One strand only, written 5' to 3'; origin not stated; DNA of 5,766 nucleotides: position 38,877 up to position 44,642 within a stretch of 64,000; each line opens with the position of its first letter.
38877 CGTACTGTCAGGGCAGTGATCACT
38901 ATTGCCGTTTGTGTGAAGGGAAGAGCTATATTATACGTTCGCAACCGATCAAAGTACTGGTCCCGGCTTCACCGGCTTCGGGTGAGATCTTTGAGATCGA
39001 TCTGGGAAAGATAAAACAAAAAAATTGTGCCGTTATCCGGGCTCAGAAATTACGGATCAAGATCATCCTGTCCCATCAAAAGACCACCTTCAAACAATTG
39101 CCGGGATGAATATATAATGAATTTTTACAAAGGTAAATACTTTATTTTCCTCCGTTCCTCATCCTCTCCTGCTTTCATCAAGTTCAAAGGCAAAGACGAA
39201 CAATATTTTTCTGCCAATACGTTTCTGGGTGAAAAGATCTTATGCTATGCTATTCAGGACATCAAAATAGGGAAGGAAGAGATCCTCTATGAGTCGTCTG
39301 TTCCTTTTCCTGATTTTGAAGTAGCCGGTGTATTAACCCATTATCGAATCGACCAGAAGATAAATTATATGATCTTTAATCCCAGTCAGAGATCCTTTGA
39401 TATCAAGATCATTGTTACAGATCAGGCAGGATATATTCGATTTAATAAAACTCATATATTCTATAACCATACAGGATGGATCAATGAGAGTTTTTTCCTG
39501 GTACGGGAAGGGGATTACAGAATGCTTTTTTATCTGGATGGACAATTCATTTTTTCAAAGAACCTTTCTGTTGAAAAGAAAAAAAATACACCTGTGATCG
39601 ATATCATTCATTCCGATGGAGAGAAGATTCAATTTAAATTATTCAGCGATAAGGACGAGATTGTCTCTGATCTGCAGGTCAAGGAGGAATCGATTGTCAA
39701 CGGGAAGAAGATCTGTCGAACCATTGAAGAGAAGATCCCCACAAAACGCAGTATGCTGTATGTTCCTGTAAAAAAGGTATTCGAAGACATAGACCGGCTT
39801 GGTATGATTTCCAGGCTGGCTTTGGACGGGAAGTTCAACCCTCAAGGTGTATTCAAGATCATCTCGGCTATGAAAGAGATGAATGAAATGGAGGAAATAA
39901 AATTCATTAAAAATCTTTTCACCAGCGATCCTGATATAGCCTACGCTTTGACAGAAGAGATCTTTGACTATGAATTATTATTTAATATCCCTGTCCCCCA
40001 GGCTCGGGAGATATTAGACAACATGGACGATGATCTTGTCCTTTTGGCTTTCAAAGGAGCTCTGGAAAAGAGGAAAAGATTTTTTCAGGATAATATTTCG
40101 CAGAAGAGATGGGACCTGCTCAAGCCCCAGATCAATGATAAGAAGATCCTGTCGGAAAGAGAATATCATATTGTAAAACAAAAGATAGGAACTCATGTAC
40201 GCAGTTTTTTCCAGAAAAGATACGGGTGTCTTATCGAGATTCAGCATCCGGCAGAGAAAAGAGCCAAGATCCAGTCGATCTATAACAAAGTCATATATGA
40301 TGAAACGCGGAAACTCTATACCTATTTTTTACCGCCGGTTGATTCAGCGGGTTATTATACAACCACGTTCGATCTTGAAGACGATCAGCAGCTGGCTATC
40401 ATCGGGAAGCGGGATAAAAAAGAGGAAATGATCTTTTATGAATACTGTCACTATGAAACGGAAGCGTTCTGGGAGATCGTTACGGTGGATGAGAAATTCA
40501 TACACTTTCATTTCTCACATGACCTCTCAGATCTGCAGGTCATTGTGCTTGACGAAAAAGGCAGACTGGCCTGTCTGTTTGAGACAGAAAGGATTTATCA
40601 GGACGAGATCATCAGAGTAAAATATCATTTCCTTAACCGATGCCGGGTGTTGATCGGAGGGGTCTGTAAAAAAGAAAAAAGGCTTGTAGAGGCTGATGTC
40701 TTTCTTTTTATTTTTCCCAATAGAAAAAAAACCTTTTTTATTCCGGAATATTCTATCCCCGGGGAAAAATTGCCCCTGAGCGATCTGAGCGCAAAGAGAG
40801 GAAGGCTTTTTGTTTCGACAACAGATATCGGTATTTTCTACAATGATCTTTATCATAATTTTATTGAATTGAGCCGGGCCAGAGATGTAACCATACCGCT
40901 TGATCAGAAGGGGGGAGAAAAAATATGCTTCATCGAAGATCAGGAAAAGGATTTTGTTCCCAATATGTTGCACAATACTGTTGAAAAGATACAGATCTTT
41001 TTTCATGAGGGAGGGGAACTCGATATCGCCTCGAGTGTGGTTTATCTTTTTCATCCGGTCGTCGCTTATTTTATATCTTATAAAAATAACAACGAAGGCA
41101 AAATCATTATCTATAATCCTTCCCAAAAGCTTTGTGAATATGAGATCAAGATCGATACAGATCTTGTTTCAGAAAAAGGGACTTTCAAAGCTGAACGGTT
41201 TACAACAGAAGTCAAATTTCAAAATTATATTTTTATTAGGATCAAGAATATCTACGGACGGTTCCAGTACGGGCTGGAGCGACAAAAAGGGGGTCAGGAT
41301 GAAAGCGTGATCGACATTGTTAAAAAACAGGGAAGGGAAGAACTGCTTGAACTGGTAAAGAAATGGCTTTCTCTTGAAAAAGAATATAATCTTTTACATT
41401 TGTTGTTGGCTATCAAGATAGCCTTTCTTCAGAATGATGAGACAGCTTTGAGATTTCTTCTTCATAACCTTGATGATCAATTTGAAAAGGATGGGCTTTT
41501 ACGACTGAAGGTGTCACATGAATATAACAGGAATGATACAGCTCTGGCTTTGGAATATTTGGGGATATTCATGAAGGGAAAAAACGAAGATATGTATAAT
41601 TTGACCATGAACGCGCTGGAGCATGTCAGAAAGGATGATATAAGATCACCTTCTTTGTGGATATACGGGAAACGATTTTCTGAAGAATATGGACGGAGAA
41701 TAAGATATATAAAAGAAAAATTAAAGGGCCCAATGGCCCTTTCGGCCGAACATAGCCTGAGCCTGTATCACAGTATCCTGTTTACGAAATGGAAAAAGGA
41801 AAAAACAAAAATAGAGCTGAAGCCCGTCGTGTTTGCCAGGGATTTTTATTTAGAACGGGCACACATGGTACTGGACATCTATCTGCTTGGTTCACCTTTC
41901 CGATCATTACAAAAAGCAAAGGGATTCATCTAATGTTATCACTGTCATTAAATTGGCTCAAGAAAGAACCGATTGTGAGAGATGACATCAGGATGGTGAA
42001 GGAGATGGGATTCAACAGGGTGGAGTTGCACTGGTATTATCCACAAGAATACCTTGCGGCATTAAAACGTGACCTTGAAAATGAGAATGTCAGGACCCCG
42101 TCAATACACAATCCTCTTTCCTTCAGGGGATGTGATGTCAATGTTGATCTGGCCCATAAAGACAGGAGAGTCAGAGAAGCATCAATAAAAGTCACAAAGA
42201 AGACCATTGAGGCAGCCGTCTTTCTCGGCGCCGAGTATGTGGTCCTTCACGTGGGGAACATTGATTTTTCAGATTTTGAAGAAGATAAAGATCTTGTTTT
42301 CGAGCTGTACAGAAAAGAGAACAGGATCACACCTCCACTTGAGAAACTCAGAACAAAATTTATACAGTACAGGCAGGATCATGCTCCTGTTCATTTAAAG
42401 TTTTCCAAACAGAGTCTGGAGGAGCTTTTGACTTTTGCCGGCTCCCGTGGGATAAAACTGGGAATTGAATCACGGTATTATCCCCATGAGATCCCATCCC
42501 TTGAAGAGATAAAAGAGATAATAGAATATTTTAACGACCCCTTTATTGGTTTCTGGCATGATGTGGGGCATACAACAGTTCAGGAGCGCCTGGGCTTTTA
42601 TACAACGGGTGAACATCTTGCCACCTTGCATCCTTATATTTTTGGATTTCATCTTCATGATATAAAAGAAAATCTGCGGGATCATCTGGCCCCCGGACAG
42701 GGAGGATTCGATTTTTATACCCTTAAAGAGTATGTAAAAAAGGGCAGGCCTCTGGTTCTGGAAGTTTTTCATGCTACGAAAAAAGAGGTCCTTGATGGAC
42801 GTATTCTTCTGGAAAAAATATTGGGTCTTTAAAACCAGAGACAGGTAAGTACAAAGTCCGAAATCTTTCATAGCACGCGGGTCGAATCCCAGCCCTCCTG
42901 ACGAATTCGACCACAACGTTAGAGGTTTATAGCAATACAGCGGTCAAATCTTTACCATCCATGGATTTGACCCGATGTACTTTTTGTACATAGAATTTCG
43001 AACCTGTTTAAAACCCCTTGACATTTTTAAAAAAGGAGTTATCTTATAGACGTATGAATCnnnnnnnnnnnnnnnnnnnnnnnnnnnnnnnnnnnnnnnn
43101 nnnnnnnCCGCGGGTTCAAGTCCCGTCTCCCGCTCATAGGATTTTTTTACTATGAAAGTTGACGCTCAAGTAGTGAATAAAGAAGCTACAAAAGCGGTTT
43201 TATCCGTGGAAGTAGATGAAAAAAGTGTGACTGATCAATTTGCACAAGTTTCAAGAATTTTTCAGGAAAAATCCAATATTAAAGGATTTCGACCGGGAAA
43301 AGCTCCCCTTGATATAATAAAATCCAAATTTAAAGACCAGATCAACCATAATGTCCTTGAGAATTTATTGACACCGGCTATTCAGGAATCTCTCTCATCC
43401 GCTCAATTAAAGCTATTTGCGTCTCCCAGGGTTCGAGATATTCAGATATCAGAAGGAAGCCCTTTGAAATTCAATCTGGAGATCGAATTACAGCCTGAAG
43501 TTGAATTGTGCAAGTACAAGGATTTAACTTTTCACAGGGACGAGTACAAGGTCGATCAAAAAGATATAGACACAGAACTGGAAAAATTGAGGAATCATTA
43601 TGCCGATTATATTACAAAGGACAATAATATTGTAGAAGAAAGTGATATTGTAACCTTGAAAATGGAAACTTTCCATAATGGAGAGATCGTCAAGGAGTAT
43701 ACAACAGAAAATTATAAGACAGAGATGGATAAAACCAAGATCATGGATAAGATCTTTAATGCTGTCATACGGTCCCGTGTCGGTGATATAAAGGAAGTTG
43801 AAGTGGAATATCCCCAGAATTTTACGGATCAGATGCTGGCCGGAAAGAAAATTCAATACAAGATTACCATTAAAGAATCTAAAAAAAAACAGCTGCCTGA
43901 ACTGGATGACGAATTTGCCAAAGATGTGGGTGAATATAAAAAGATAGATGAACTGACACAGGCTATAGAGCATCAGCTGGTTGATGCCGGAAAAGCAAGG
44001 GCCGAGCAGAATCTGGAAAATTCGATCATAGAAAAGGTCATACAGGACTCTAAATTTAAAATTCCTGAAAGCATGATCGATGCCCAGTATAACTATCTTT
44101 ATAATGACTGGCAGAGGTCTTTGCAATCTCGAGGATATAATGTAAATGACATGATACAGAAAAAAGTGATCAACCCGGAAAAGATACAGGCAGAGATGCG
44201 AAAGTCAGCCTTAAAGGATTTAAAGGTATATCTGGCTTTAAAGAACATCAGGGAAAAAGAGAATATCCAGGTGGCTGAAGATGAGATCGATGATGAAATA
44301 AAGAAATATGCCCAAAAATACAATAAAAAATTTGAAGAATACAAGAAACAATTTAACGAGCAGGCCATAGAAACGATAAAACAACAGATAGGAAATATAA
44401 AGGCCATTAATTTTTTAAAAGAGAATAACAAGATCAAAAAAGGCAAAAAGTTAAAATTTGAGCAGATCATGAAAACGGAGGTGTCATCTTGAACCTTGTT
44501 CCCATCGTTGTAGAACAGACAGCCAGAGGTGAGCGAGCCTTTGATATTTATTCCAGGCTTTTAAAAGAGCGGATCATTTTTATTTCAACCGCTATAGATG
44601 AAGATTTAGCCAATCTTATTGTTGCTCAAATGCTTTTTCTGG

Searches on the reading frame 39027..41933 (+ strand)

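Call 54: search_protein_families(library=pfam, proteins=[window:39027-41933:+], max_evalue=0.00001)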
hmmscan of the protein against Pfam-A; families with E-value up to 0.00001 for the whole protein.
window:39027-41933:+ (968 aa): 1 family
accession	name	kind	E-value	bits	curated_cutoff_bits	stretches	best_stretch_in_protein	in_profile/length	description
PF01706.21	FliG_C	-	2.7e-09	37.7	23.3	1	296-393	2-99/108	FliG C-terminal domain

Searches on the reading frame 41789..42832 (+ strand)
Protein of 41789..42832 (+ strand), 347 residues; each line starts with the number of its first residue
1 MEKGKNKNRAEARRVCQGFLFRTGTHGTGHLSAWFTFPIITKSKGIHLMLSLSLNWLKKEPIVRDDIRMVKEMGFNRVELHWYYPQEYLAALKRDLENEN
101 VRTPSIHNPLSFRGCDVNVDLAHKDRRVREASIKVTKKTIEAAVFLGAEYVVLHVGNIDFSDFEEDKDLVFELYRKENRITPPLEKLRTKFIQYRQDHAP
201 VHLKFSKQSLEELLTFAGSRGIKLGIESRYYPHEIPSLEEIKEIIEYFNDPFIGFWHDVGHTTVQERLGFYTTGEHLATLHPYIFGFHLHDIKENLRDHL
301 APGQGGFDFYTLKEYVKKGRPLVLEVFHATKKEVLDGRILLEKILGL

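Call 54: search_protein_families(library=pfam, proteins=[window:41789-42832:+], max_evalue=0.00001)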
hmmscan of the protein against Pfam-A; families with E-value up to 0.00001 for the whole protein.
window:41789-42832:+ (347 aa): 1 family
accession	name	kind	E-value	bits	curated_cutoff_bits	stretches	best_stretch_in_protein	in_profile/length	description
PF01261.30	AP_endonuc_2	-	3.9e-27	96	31.1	1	68-330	2-233/249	Xylose isomerase-like TIM barrel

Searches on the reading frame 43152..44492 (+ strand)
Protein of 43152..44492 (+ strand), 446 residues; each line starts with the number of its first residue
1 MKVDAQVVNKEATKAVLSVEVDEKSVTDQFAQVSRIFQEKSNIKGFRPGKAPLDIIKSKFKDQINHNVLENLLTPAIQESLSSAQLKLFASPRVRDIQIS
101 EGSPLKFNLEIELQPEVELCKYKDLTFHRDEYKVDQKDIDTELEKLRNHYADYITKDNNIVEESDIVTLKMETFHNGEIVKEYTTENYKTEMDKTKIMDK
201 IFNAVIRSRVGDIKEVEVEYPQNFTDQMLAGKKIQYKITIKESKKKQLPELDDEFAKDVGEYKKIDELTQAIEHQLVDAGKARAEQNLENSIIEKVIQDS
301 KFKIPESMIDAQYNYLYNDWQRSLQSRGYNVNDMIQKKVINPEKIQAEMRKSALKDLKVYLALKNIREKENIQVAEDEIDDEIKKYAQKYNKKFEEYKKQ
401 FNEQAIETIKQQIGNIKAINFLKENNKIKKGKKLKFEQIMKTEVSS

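Call 55: search_protein_families(library=pfam, proteins=[window:43152-44492:+], max_evalue=0.00001)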
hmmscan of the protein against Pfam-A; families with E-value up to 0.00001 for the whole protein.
window:43152-44492:+ (446 aa): 2 families
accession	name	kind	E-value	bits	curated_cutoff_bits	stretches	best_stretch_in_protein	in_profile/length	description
PF05697.18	Trigger_N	-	1.8e-30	106.6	22.2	1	6-146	4-144/144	Bacterial trigger factor protein (TF)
PF05698.19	Trigger_C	-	7.6e-26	91.5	22.7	1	265-424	2-162/162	Bacterial trigger factor protein (TF) C-terminus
